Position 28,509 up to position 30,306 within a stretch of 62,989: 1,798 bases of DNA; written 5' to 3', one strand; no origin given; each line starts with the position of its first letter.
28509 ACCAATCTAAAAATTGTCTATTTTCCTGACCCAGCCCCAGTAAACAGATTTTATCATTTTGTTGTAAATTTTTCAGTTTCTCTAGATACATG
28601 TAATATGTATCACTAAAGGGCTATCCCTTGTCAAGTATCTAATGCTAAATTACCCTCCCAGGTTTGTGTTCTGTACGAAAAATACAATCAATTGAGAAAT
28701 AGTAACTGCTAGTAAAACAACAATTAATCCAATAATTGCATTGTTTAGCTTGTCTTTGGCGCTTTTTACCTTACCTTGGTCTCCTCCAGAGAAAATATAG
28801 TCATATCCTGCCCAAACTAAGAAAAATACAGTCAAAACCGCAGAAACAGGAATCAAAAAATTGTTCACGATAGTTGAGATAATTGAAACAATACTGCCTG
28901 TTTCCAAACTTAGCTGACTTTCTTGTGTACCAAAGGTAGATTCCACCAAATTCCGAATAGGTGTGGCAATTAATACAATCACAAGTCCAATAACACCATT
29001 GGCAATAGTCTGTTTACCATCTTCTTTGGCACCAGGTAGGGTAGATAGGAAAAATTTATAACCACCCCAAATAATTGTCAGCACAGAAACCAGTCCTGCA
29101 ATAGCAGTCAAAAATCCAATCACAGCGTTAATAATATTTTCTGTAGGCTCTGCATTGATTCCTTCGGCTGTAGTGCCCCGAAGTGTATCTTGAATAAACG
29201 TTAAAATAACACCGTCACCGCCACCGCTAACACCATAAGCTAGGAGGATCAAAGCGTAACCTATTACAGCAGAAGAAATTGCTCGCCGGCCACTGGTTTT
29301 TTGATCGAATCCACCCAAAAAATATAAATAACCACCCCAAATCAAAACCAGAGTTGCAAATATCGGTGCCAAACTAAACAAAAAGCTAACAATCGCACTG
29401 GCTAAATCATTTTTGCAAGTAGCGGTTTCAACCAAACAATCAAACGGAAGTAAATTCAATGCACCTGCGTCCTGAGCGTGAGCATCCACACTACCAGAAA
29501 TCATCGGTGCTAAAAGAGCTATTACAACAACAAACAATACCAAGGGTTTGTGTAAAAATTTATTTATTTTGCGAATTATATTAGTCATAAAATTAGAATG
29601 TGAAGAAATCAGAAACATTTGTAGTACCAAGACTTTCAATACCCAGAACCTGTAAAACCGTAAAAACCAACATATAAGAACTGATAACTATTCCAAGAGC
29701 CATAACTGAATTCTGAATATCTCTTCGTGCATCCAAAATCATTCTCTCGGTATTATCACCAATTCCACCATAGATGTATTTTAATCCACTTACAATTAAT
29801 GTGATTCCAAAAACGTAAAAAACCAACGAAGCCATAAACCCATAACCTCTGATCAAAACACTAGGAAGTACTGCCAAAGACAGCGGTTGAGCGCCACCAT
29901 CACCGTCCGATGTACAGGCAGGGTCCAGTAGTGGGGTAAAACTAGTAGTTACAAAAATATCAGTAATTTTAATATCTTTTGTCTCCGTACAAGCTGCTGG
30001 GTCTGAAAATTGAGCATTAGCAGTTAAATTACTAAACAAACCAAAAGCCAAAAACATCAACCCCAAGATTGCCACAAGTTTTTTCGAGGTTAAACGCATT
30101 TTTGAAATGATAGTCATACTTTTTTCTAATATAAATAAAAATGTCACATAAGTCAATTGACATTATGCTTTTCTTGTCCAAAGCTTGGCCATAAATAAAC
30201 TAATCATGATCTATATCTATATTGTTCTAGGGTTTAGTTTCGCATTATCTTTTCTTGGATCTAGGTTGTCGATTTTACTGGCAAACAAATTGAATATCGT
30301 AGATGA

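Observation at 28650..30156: Triplicated T4SS-pilin-like protein plus a second pilin gene inserted between murD-like and mraY-like genes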

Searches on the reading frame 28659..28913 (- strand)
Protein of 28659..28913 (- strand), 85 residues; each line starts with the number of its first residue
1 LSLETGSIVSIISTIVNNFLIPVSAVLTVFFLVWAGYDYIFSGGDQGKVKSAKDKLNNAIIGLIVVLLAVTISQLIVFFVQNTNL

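Call 55: search_solved_structures(query=A3, max_evalue=10, show_alignments=3)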
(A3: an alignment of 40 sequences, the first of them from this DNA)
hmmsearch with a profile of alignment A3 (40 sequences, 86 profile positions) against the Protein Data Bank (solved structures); distinct sequences matched with E-value up to 10: 5.
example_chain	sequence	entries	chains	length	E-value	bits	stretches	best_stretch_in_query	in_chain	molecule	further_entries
2k2w_A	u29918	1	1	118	0.049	16.5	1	38-70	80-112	Recombination and DNA repair protein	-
6qbl_A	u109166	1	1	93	0.36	13.7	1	19-55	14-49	Big defensin 1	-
5gko_A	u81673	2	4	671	1.3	12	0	2-35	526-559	Macrolide export ATP-binding/permease protein MacB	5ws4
4quv_A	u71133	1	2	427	3.9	10.4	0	17-41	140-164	Delta(14)-sterol reductase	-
4tl3_A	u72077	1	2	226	8.5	9.4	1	25-54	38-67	Anabaena sensory rhodopsin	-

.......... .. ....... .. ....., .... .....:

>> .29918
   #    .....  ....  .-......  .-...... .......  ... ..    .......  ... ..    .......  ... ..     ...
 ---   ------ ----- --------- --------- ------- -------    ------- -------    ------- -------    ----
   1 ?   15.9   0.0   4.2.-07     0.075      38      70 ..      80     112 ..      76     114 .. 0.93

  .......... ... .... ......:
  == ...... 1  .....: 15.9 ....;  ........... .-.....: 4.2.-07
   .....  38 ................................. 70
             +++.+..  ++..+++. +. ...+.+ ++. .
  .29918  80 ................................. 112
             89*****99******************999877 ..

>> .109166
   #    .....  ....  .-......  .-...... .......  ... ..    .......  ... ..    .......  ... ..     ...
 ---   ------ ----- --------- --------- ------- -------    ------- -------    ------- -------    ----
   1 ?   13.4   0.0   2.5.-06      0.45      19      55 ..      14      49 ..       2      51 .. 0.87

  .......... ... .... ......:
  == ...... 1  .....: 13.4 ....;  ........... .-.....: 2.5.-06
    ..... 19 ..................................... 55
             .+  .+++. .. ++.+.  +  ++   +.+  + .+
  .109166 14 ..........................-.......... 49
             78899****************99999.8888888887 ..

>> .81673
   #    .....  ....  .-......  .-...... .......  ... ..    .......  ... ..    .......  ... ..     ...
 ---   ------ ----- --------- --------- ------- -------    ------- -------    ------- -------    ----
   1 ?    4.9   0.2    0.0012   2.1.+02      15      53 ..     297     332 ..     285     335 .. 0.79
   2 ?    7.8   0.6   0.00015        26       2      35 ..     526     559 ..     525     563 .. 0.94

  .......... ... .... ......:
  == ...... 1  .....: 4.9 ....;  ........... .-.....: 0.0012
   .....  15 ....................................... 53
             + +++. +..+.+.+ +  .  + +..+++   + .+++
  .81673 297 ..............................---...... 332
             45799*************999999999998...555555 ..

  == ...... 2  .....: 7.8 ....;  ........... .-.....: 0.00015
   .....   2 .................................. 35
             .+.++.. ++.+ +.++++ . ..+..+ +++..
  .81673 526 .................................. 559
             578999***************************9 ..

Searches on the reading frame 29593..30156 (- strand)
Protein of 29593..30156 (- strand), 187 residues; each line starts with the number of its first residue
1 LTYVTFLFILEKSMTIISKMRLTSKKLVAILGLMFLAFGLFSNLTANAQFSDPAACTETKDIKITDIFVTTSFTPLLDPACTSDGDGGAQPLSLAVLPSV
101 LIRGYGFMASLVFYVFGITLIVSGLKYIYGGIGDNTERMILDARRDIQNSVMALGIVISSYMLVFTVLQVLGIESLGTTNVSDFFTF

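Call 5: search_protein_families(library=pfam, proteins=[window:29593-30156:-], max_evalue=1)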
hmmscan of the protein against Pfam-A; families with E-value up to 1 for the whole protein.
window:29593-30156:- (187 aa): 2 families
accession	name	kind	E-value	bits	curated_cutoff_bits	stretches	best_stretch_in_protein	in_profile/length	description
PF18895.5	T4SS_pilin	-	0.045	14.3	26.6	1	107-164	15-68/71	Type IV secretion system pilin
PF00335.26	Tetraspanin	-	0.42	10.7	32.1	0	107-170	6-65/225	Tetraspanin family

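Call 29: search_protein_families(library=ncbifam, proteins=[window:29593-30156:-], max_evalue=0.01)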
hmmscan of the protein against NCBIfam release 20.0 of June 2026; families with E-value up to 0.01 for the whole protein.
window:29593-30156:- (187 aa): 0 families

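Call 92: search_protein_families(library=phrogs, proteins=[window:29596-30117:-], max_evalue=0.01)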
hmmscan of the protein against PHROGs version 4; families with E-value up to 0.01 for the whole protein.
window:29596-30117:- (174 aa): 0 families

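Call 94: predict_structure(alignment_id=A4)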
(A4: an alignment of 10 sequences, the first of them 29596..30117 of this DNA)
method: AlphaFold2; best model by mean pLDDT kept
length: 174 residues; sequences in the alignment: 10
mean_pLDDT: 67.3   pTM: 0.51
mean pLDDT of the five models: 67.3, 66.5, 64.5, 61.7, 61.3
residues with pLDDT >= 90: 0; 70-90: 80; 50-70: 67; < 50: 27
segments of 3 or more residues with pLDDT < 50: 1-4, 31-40, 163-174
pLDDT, mean of each block of 10 residues (from residue 1): 51 67 61 42 57 67 69 71 72 80 86 79 81 83 79 67 46 35
secondary structure, 60 per line:
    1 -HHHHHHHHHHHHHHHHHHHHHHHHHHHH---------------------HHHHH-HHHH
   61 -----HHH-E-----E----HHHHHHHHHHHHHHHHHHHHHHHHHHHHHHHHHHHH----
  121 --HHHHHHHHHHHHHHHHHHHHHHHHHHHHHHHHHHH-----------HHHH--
elements in order: H2-29 H51-55 H57-60 H81-116 H123-157 H169-172

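Call 96: fold_search(model_id=the predicted structure, library=pdb)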
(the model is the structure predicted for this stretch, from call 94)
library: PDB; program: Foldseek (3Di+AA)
matches with E <= 10: 123; with E <= 0.001: 0
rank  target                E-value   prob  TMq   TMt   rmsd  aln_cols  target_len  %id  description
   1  5oql_H                1.6e+00  0.15  0.23  0.22  20.5       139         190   12  Cryo-EM structure of the 90S pre-ribosome from Chaetomium thermophilum (released 2017-10-11)
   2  4avm                  1.6e+00  0.09  0.21  0.17  19.5       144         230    9  Crystal structure of the N-BAR domain of human bridging integrator 2. (released 2012-06-20)
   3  5msk_A                1.8e+00  0.13  0.27  0.24  23.4       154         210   12  Mouse PA28beta (released 2017-09-13)
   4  7dn3_O                1.9e+00  0.35  0.35  0.17   7.4       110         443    6  Structure of Human RNA Polymerase III elongation complex (released 2021-03-17)
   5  5mx5_I                1.9e+00  0.21  0.29  0.25  10.0       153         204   13  Mouse PA28alpha-beta (released 2017-09-13)
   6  6muv_c                2.0e+00  0.11  0.27  0.26  17.9       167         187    8  The structure of the Plasmodium falciparum 20S proteasome in complex with two PA28 activators (released 2019-08-07)
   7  9g3d_B                2.5e+00  0.38  0.37  0.17  12.0       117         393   12  Cryo-EM structure of SbmA in the inward-facing-narrow conformation bound to 2 sybodies (released 2025-07-23)
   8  5msk_D                2.6e+00  0.16  0.29  0.25  10.0       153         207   14  Mouse PA28beta (released 2017-09-13)
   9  5msk_G                2.6e+00  0.16  0.29  0.25  10.0       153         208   14  Mouse PA28beta (released 2017-09-13)
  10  8oir_Aa               2.8e+00  0.21  0.29  0.16   6.0       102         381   11  55S human mitochondrial ribosome with mtRF1 and P-site tRNA (released 2023-06-14)
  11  9rxe_MODEL_1_A        2.9e+00  0.30  0.23  0.35   7.9        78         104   15  Solution structure of the HR1c domain of human PKN1 (released 2025-12-31)
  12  5msk_E                2.9e+00  0.15  0.30  0.27  10.5       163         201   13  Mouse PA28beta (released 2017-09-13)
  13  5msk_F                2.9e+00  0.15  0.30  0.26  10.5       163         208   13  Mouse PA28beta (released 2017-09-13)
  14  3g6i                  3.2e+00  0.13  0.26  0.23  13.5       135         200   10  Crystal structure of an outer membrane protein, part of a putative carbohydrate binding complex (bt_1022) from bacteroid (released 2009-02-17)
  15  6s1k_E                3.4e+00  0.63  0.37  0.58   3.0        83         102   11  E. coli Core Signaling Unit, carrying QQQQ receptor mutation (released 2020-01-22)
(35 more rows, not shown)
